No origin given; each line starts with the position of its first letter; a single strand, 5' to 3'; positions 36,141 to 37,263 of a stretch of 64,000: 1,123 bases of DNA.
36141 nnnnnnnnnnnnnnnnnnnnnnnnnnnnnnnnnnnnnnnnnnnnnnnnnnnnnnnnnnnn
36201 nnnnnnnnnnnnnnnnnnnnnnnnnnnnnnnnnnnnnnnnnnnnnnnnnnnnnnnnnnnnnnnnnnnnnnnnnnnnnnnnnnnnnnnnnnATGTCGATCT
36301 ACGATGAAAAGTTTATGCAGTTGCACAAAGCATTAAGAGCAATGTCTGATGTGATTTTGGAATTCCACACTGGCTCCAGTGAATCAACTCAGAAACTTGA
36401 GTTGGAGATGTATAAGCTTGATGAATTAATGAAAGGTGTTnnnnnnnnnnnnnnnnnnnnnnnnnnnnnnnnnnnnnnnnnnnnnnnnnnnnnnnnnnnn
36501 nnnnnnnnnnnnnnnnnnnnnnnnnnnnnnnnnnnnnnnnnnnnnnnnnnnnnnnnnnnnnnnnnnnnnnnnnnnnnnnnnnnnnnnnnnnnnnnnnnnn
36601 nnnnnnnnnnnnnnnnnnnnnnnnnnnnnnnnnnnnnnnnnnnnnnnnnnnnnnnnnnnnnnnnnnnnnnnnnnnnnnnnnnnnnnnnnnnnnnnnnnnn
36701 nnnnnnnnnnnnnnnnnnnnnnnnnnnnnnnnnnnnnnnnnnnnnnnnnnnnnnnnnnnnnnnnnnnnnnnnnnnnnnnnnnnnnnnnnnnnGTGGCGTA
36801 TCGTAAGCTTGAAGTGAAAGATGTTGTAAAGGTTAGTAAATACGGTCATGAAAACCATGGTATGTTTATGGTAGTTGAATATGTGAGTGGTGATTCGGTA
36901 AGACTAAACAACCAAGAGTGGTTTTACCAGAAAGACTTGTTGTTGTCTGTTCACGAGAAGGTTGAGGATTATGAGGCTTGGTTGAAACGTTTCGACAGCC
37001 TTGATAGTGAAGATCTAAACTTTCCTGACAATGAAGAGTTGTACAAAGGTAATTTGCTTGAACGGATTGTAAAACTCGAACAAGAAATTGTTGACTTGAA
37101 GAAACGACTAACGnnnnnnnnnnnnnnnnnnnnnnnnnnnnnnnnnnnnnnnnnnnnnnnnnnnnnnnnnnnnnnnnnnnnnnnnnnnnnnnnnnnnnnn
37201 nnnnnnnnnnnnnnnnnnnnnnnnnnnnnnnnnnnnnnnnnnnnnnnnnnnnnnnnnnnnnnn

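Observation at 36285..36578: Small early protein carrying an EF-Ts N-terminal signature (possible EF-Tu binder)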

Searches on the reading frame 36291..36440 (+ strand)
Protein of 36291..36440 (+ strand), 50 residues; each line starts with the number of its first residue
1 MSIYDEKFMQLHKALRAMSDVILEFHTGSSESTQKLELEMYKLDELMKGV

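Call 77: find_homologous_proteins(query=A4, max_evalue=0.01)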
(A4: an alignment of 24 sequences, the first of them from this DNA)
Query A4 (24 sequences) (50 aa, profile of the alignment): 20 proteins with E <= 0.01 among 90 candidates.
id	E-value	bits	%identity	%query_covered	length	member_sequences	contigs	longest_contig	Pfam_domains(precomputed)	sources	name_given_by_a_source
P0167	1.7e-16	78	18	78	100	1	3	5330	-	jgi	jgi:3-deoxy-D-arabino-heptulosonate 7-phosphate (DAHP) synthase class II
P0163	3.9e-16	76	-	-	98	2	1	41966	-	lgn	-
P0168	5.1e-16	76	-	-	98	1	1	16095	-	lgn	-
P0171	5.5e-16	76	-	-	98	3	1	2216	-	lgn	-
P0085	6.9e-15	72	-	-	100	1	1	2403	-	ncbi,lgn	ncbi:Elongation factor Ts [compost metagenome]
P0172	3.1e-14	70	18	78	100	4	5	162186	-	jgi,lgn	jgi:hypothetical protein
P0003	4.1e-14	70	75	100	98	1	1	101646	-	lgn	-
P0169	4.2e-14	70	-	-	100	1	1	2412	-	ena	-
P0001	5.1e-14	70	100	100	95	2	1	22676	-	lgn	-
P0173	6.7e-14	69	30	20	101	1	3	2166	-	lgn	-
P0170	1.4e-12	65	23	78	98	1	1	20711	-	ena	-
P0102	1.8e-12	65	-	-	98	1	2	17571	-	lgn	-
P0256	1.3e-10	59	-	-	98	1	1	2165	-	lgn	-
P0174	2.2e-9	55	-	-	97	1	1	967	PF25025.1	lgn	-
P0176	1.5e-8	52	-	-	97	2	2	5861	PF25025.1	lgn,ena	-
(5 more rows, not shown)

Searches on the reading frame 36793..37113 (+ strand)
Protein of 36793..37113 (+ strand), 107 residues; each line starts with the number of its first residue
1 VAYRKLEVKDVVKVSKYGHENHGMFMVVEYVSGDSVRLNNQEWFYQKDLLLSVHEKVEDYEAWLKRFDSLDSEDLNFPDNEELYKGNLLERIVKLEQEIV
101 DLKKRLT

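Call 17: search_protein_families(library=pfam, proteins=[window:36793-37113:+], max_evalue=0.01)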
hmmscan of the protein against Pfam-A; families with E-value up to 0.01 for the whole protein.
window:36793-37113:+ (107 aa): 0 families

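Call 84: search_protein_families(library=phrogs, proteins=[window:36793-37113:+], max_evalue=0.001)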
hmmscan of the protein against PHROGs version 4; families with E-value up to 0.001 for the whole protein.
window:36793-37113:+ (107 aa): 0 families

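Call 86: search_protein_families(library=padloc, proteins=[window:36793-37113:+], max_evalue=0.01)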
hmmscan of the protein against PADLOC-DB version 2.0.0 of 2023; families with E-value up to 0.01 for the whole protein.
window:36793-37113:+ (107 aa): 2 families
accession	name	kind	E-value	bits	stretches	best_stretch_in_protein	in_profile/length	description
PDLC04047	PD-T4-6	-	0.0013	15.9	1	2-37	64-99/327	-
PDLC04057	PD-T4-6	-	0.0063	13.6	1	5-36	64-95/443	-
